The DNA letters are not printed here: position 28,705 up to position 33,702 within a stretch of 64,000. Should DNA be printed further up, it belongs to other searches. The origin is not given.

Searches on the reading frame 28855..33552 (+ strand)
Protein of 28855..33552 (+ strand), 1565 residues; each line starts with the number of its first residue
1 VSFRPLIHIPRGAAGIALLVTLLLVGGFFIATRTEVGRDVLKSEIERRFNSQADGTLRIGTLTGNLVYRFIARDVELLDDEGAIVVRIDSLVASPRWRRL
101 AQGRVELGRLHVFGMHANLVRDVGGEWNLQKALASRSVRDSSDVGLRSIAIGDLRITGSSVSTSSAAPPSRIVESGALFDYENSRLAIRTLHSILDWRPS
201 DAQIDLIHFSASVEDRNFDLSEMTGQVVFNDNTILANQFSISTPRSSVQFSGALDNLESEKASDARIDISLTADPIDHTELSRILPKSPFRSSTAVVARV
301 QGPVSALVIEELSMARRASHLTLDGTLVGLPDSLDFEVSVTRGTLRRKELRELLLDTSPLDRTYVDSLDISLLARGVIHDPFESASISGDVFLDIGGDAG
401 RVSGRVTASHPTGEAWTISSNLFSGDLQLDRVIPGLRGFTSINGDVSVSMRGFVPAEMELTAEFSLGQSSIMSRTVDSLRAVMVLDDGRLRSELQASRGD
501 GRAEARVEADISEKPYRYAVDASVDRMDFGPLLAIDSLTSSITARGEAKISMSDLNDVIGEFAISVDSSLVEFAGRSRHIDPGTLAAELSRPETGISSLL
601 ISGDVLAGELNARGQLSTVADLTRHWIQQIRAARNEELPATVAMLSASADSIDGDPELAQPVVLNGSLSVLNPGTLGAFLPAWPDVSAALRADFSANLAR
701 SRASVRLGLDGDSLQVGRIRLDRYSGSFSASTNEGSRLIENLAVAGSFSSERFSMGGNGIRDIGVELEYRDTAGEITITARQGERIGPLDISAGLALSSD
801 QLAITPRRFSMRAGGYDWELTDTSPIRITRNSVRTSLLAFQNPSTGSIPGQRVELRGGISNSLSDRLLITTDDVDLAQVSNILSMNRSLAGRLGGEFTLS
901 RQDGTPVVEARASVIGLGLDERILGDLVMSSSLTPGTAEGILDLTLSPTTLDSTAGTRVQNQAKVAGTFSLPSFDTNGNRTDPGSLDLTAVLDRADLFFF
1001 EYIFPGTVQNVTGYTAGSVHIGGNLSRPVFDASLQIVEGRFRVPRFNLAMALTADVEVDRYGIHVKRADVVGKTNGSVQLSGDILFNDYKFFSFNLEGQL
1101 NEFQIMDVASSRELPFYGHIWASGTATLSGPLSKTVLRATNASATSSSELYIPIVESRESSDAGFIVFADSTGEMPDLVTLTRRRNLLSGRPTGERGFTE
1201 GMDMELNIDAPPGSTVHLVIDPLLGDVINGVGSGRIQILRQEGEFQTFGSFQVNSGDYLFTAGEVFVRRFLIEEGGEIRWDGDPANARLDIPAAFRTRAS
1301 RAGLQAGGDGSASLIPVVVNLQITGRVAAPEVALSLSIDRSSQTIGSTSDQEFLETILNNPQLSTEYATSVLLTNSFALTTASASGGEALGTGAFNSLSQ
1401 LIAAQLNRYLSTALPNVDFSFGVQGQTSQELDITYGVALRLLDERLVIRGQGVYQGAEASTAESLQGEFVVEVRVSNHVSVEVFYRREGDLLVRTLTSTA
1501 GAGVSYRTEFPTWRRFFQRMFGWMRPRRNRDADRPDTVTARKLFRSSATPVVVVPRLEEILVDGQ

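Call 23: search_protein_families(library=pfam, proteins=[window:28855-33552:+], max_evalue=0.00001)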
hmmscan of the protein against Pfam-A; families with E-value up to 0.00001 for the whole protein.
window:28855-33552:+ (1565 aa): 2 families
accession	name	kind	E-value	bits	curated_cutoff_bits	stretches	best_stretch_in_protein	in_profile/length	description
PF04357.19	TamB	-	1.3e-47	163.4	22.4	1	1073-1510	8-381/381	TamB, inner membrane protein subunit of TAM complex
PF05359.17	DUF748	-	4.2e-06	25.5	50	1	9-165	14-168/1037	Domain of Unknown Function (DUF748)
